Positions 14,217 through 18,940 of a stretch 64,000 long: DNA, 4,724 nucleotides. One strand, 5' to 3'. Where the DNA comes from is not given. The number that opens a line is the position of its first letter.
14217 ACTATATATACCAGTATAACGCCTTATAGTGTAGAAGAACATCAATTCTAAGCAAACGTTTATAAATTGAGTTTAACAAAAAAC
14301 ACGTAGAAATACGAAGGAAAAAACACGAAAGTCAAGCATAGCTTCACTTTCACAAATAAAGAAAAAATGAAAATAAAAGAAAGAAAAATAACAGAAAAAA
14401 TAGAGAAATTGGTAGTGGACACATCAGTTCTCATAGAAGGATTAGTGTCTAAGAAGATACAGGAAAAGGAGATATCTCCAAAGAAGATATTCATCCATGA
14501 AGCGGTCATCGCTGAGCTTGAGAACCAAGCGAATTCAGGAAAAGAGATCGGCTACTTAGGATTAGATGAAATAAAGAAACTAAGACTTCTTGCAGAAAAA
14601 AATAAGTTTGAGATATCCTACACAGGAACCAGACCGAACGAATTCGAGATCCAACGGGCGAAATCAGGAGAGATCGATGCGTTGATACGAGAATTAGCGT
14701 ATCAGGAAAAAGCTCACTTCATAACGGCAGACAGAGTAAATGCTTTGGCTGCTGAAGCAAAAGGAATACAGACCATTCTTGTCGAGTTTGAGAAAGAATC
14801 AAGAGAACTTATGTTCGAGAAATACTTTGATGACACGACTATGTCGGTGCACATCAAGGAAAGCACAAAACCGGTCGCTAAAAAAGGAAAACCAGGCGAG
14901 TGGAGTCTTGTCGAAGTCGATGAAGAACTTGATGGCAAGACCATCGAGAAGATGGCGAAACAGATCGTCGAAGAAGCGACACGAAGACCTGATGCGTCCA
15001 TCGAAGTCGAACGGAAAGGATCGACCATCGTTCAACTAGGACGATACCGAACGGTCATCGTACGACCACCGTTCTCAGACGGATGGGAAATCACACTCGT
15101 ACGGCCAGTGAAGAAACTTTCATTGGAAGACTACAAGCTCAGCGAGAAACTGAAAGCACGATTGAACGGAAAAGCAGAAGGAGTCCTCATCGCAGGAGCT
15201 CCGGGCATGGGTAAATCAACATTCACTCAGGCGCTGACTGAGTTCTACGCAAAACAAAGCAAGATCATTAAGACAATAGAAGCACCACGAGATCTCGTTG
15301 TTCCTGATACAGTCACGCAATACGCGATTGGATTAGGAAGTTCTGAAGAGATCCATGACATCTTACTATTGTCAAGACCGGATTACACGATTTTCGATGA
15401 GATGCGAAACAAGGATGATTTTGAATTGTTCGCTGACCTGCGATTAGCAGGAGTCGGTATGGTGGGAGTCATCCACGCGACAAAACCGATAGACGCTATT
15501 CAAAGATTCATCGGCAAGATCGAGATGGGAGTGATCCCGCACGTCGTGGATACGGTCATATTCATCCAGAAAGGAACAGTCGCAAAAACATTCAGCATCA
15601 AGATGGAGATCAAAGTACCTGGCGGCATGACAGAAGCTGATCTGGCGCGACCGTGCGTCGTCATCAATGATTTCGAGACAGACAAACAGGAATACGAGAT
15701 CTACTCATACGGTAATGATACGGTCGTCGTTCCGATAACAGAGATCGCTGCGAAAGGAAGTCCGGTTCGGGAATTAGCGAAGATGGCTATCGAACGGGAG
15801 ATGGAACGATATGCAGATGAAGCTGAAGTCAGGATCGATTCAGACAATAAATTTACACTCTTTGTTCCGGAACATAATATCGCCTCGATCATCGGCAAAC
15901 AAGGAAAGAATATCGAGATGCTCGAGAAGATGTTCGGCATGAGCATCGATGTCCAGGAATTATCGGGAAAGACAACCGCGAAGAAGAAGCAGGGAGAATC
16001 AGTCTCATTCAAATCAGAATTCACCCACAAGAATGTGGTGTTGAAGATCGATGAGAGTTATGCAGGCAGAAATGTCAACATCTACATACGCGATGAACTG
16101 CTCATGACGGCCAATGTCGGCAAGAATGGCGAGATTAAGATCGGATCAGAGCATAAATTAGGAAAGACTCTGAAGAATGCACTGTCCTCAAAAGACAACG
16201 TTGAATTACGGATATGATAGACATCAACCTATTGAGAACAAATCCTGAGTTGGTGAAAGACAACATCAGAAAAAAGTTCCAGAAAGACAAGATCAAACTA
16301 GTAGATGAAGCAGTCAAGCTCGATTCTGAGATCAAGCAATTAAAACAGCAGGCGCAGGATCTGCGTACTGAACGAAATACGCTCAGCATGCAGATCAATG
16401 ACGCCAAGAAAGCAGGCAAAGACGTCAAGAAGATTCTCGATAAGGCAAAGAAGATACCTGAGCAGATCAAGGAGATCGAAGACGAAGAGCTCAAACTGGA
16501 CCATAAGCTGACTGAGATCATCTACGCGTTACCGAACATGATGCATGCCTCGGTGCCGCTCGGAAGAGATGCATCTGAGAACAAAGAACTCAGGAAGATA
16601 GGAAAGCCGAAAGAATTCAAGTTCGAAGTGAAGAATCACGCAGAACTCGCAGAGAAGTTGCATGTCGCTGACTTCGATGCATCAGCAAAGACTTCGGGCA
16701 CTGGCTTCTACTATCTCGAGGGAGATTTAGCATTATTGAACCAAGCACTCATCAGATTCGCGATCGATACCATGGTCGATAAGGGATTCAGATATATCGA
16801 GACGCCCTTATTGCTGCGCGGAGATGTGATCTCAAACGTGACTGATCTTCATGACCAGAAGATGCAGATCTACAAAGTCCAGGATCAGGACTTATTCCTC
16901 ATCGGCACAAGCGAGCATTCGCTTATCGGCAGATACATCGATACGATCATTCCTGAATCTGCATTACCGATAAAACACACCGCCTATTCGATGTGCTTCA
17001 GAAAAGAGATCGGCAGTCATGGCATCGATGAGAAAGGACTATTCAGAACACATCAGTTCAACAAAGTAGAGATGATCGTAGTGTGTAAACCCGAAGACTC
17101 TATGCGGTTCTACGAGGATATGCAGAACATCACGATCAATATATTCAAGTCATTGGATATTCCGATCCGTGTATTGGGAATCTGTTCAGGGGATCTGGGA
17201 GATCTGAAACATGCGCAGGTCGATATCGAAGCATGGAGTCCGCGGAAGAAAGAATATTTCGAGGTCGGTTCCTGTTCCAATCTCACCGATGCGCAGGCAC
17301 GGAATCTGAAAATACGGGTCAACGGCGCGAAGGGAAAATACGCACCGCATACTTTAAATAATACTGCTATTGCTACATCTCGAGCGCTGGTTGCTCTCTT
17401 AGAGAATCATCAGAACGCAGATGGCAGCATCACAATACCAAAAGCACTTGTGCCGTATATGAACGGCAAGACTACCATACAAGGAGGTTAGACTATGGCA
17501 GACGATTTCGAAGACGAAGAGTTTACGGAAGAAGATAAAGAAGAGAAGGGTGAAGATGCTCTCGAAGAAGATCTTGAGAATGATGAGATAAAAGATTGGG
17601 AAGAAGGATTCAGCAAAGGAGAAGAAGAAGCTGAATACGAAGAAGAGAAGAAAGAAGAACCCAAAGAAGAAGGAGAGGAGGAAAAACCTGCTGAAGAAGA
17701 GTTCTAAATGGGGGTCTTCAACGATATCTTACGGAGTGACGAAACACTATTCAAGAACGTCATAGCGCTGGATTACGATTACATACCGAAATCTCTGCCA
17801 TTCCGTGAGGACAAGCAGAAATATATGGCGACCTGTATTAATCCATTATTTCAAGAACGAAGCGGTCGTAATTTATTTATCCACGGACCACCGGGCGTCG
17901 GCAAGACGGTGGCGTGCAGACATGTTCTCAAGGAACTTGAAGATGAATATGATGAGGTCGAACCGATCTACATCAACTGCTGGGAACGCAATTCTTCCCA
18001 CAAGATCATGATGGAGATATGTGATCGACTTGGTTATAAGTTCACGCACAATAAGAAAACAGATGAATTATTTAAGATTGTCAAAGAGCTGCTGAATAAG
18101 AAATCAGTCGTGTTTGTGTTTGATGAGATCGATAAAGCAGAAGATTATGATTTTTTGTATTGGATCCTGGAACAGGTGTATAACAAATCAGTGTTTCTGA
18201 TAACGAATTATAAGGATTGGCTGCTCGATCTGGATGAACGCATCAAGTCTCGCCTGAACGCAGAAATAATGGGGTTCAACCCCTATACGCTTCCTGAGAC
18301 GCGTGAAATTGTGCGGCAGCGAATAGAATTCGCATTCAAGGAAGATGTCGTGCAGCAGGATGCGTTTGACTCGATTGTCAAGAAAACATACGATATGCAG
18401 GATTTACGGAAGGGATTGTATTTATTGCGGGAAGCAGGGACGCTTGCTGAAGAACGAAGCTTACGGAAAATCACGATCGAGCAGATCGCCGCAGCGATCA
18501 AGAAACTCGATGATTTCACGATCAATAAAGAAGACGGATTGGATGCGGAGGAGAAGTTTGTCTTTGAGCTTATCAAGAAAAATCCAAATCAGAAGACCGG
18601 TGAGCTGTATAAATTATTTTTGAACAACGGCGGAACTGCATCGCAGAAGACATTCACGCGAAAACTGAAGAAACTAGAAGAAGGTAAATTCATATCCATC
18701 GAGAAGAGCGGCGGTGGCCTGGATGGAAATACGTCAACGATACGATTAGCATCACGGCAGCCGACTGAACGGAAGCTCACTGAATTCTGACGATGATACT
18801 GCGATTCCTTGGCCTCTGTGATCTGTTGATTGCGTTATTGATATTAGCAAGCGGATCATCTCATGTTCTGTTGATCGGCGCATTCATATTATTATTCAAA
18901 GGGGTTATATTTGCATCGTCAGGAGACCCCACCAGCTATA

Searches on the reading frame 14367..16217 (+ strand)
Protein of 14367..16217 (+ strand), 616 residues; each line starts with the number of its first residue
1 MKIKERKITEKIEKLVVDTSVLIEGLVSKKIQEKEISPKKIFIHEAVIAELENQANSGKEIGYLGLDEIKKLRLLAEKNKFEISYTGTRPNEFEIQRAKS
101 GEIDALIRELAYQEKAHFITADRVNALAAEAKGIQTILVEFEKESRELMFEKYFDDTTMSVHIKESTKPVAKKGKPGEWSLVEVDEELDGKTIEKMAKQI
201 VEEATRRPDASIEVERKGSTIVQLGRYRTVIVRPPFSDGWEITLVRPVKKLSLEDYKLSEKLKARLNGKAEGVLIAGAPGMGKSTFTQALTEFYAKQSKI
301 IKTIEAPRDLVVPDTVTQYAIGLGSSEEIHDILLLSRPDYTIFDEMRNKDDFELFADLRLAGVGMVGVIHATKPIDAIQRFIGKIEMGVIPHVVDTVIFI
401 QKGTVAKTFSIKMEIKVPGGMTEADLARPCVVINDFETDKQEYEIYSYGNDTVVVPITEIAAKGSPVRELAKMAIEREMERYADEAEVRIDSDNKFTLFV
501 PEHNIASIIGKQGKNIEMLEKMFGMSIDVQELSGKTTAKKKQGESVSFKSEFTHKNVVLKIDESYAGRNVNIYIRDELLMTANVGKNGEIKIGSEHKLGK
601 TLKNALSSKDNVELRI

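Call 45: search_protein_families(library=pfam, proteins=[window:14367-16217:+], max_evalue=0.0001)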
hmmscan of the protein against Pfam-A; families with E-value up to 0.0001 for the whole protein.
window:14367-16217:+ (616 aa): 5 families
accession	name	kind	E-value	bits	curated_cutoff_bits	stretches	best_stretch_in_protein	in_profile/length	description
PF01850.27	PIN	-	1.6e-09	38.8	23.6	1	16-123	2-112/120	PIN domain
PF00437.27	T2SSE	-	6.2e-06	25.5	24.9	1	250-382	123-256/370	Type II/IV secretion system protein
PF13638.12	PIN_4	-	1e-05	26.3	21.9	0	15-136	1-128/132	PIN domain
PF00013.35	KH_1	-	1.5e-05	25.1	21.5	1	496-533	2-38/66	KH domain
PF07650.23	KH_2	-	5.8e-05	23.3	22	1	474-528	5-59/78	KH domain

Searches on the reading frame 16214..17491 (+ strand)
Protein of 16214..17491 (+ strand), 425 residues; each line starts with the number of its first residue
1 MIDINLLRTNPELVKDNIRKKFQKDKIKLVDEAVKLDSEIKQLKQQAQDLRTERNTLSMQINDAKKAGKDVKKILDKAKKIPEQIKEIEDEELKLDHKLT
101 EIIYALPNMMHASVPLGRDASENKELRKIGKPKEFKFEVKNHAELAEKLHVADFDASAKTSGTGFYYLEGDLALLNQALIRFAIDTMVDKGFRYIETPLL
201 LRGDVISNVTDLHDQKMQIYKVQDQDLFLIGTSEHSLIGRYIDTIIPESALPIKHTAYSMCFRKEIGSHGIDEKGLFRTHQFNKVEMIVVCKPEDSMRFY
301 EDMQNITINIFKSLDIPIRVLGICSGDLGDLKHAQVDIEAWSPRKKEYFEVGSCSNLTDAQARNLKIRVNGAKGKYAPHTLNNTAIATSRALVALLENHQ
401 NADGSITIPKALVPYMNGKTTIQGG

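Call 46: search_protein_families(library=pfam, proteins=[window:16214-17491:+], max_evalue=0.0001)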
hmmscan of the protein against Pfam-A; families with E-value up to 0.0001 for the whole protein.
window:16214-17491:+ (425 aa): 2 families
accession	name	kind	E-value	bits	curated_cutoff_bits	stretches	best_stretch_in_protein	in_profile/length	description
PF00587.30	tRNA-synt_2b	-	2.9e-28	99.6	29.3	1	220-399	1-179/179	tRNA synthetase class II core domain (G, H, P, S and T)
PF02403.27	Seryl_tRNA_N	-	1.6e-22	80.2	28.2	1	1-109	1-107/108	Seryl-tRNA synthetase N-terminal domain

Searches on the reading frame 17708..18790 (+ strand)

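Call 46: search_protein_families(library=pfam, proteins=[window:17708-18790:+], max_evalue=0.0001)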
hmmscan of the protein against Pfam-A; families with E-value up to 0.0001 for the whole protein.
window:17708-18790:+ (360 aa): 12 families
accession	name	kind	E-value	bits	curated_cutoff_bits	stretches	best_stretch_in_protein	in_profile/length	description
PF13401.12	AAA_22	-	5.3e-14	53.1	27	1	52-153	4-104/130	AAA domain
PF00931.28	NB-ARC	-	5.9e-12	45.8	23.5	1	39-166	4-134/248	NB-ARC domain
PF22703.2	Cdc6_lid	-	7e-12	45.5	27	1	199-264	1-67/68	Cdc6 AAA+ ATPase-type lid domain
PF13191.12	AAA_16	-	2e-08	35.4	32.6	1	30-146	2-146/167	AAA ATPase domain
PF24883.2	NPHP3_N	-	2.2e-08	34.9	24.8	1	51-98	20-65/164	Nephrocystin 3, N-terminal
PF00004.35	AAA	-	4.5e-08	34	21.2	1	57-144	2-69/131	ATPase family associated with various cellular activities (AAA)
PF05729.18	NACHT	-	2.8e-07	31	26.7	1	56-193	3-154/167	NACHT domain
PF19995.5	iSTAND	-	8.5e-07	29.9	24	1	56-161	28-144/163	inactive STAND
PF05621.17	TniB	-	3.5e-06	27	22.4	1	54-144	36-131/189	Bacterial TniB protein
PF13173.12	AAA_14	-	7.4e-06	26.4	27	1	54-147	3-77/129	AAA domain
PF01637.24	ATPase_2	-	1.5e-05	25.3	33.2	1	48-147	15-125/225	ATPase domain predominantly from Archaea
PF20720.3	nSTAND3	-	3.5e-05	24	27.2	0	54-126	18-96/155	Novel STAND NTPase 3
